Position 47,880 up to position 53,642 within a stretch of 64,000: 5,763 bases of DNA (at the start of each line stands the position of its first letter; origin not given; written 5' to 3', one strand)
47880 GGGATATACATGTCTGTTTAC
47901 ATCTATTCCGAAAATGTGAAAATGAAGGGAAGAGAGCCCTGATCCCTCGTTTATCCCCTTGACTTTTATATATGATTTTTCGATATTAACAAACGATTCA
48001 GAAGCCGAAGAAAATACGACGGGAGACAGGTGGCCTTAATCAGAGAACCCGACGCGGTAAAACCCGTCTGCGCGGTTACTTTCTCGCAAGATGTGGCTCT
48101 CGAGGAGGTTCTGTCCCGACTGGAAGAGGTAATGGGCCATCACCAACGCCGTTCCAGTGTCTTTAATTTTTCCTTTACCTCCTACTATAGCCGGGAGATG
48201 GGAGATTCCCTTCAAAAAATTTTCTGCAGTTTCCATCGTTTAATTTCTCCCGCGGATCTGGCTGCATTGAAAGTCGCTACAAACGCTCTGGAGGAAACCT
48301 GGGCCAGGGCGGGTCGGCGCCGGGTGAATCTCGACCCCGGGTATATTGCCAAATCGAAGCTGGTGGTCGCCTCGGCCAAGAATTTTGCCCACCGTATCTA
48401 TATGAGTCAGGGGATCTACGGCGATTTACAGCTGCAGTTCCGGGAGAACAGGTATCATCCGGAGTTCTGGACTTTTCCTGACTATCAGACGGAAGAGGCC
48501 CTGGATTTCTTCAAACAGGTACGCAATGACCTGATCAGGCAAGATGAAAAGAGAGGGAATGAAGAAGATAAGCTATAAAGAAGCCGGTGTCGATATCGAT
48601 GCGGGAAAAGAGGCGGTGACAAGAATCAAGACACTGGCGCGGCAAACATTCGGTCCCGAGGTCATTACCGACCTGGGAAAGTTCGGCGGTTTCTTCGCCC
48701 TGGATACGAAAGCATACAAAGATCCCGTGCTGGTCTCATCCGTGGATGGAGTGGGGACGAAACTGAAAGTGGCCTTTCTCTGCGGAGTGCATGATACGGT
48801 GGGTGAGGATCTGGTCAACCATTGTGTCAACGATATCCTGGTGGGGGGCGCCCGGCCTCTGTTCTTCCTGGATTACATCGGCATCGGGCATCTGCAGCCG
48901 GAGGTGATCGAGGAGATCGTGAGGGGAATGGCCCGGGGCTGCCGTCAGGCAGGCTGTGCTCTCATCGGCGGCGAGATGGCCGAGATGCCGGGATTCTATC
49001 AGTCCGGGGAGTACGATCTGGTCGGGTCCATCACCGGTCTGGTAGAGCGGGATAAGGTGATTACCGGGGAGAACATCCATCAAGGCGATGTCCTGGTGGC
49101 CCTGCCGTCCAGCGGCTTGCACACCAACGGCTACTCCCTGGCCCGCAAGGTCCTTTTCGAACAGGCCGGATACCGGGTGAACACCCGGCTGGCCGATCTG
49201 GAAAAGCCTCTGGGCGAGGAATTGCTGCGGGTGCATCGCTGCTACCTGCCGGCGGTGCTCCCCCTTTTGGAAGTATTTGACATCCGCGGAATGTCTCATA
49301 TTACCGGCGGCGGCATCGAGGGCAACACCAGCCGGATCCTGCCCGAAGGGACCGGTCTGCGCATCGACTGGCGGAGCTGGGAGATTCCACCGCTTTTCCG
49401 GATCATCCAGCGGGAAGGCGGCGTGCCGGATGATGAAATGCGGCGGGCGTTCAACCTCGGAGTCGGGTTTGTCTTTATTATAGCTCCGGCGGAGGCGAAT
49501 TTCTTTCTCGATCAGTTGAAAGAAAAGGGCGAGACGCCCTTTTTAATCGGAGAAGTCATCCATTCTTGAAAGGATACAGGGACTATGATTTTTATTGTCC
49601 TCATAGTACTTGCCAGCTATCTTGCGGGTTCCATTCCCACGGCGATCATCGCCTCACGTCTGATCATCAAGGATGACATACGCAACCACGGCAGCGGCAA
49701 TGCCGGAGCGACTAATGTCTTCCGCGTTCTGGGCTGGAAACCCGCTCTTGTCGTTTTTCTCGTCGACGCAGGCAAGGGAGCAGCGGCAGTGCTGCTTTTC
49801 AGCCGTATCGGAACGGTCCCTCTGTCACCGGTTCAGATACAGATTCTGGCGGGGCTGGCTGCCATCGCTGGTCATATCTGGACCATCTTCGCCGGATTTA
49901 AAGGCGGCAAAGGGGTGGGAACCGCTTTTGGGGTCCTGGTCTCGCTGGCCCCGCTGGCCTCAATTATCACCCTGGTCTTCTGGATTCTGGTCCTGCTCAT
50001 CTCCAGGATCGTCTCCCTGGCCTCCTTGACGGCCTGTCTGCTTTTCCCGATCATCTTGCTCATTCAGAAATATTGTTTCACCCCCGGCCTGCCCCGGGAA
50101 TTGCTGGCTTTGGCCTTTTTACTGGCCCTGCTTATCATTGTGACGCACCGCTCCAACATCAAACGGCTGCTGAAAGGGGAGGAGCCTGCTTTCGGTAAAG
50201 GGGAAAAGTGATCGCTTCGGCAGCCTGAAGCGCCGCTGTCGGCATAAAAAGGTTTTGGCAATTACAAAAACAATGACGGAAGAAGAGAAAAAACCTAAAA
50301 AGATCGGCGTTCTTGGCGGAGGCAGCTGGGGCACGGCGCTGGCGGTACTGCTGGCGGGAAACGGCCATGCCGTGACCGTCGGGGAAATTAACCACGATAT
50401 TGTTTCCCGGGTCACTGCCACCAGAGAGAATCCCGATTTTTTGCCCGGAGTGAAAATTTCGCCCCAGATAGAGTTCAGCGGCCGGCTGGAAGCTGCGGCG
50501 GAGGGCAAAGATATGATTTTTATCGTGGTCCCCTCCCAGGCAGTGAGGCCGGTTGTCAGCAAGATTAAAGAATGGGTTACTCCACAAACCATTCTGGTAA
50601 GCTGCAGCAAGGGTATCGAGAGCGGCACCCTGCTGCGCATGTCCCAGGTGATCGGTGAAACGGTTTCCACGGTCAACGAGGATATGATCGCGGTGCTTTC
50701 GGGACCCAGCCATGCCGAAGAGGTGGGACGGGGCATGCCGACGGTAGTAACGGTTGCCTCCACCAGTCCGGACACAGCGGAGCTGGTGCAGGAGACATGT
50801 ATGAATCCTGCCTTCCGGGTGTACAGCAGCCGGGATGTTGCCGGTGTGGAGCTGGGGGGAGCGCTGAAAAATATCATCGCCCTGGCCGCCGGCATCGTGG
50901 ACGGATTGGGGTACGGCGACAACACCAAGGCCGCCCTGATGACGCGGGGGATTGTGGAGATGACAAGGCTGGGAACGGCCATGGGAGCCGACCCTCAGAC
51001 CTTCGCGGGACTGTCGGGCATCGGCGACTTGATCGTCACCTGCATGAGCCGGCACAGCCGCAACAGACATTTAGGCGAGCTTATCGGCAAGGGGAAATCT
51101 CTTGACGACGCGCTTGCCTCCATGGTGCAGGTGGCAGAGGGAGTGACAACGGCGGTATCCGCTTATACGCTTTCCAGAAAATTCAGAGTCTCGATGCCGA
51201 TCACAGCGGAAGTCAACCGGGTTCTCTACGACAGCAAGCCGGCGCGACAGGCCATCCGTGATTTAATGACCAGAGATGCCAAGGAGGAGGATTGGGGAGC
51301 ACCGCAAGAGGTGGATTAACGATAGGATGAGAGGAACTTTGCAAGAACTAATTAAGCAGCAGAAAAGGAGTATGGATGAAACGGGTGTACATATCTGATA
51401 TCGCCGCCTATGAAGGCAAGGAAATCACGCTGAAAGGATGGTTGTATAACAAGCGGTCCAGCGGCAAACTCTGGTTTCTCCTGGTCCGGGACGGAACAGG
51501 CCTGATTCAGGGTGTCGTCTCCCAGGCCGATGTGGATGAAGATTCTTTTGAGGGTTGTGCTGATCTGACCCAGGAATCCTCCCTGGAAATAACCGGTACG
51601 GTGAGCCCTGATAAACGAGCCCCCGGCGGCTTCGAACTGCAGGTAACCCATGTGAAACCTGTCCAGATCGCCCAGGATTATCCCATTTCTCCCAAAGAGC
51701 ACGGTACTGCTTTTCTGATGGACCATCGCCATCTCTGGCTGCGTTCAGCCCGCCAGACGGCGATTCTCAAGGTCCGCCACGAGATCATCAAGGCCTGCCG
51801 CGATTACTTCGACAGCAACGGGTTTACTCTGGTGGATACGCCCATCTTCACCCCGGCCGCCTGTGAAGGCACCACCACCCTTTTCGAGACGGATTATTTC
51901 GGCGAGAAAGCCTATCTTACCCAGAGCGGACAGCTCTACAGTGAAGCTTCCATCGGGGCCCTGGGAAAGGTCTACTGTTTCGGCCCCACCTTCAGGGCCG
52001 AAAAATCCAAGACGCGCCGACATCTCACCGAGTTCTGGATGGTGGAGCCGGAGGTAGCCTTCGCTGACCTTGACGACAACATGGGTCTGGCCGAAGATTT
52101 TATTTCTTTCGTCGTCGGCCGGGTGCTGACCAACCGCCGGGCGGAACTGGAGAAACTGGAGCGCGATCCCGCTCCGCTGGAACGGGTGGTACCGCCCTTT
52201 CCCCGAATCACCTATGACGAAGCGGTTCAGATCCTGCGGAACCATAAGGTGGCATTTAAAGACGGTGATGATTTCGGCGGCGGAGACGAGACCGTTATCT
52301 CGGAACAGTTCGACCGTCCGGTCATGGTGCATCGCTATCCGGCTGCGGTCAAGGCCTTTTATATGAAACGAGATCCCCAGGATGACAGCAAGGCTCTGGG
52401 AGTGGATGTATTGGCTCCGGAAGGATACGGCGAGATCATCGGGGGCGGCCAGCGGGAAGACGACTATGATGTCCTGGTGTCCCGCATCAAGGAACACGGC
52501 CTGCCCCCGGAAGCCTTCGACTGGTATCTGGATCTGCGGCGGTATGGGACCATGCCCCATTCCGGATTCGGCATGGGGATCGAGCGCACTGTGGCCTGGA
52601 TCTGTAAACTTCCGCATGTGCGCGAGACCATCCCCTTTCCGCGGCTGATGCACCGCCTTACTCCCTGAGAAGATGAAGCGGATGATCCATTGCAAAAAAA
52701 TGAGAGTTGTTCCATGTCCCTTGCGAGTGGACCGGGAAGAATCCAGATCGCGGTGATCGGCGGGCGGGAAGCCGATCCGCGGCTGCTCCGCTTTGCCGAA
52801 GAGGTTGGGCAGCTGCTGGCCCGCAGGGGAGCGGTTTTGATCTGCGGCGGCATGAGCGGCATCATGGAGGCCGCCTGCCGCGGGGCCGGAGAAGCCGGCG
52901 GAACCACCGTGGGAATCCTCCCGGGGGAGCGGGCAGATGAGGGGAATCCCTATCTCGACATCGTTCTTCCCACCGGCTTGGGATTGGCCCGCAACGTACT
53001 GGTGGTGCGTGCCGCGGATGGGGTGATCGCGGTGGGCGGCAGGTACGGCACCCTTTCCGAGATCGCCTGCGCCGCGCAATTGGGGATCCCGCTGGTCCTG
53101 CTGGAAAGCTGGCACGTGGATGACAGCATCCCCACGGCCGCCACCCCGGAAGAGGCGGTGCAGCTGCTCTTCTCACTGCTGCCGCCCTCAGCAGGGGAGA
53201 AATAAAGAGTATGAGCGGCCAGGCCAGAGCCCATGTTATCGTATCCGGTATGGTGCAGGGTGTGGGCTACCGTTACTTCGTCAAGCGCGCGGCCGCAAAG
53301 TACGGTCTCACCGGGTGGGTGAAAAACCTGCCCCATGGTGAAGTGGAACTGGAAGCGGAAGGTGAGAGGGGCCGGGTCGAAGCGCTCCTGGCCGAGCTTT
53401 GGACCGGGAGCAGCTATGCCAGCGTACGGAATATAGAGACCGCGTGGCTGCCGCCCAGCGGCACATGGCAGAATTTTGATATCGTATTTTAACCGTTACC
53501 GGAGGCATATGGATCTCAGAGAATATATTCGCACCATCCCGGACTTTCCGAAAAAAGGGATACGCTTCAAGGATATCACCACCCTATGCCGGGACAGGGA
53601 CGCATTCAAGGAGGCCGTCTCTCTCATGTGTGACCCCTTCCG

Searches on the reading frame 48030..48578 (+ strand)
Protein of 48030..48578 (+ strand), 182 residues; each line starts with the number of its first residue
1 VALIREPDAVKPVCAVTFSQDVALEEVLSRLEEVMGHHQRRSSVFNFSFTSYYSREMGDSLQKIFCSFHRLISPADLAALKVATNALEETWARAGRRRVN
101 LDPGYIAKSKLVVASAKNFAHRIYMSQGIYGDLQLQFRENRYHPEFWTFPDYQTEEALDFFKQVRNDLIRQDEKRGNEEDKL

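Call 42: search_protein_families(library=pfam, proteins=[window:48030-48578:+], max_evalue=0.0001)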
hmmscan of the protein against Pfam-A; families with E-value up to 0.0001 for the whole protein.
window:48030-48578:+ (182 aa): 1 family
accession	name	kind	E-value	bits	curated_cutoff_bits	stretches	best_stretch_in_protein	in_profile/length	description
PF14385.11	DUF4416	-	2.1e-56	190.8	27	1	10-166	3-160/162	Domain of unknown function (DUF4416)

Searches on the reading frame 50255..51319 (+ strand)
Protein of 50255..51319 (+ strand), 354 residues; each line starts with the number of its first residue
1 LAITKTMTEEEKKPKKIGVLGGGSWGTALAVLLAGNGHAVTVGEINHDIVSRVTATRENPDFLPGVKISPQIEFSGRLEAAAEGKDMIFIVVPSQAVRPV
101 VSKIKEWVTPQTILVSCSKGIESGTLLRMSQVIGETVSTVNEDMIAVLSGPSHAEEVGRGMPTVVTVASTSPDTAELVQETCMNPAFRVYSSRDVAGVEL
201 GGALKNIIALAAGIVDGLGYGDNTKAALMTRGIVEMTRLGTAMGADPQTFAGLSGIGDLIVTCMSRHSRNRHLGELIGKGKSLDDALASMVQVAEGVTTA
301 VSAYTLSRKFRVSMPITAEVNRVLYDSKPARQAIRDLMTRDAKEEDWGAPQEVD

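Call 43: search_protein_families(library=pfam, proteins=[window:50255-51319:+], max_evalue=0.0001)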
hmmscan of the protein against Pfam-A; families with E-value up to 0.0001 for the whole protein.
window:50255-51319:+ (354 aa): 6 families
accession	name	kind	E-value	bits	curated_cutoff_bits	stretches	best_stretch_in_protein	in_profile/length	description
PF07479.19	NAD_Gly3P_dh_C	-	6.8e-59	198.6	25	1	194-334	1-141/142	NAD-dependent glycerol-3-phosphate dehydrogenase C-terminus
PF01210.29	NAD_Gly3P_dh_N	-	2.6e-47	161.2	23.1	1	16-174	1-157/158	NAD-dependent glycerol-3-phosphate dehydrogenase N-terminus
PF20618.3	GPD_NAD_C_bact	-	7.3e-21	74.9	27.6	1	254-320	1-66/66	Bacterial GPD, NAD-dependent C-terminal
PF03807.23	F420_oxidored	-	1.9e-08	35.2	21.6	1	16-119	1-93/94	NADP oxidoreductase coenzyme F420-dependent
PF03446.21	NAD_binding_2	-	1.5e-06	28.8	21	1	16-118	1-93/161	NAD binding domain of 6-phosphogluconate dehydrogenase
PF02558.23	ApbA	-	3.3e-05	24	22.2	1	17-128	1-110/150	Ketopantoate reductase PanE/ApbA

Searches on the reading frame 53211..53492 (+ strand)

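Call 43: search_protein_families(library=pfam, proteins=[window:53211-53492:+], max_evalue=0.0001)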
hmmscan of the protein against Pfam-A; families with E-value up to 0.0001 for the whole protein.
window:53211-53492:+ (93 aa): 1 family
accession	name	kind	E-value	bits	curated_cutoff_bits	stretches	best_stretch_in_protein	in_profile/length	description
PF00708.24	Acylphosphatase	-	5.6e-26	91.1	22.5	1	8-91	2-85/85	Acylphosphatase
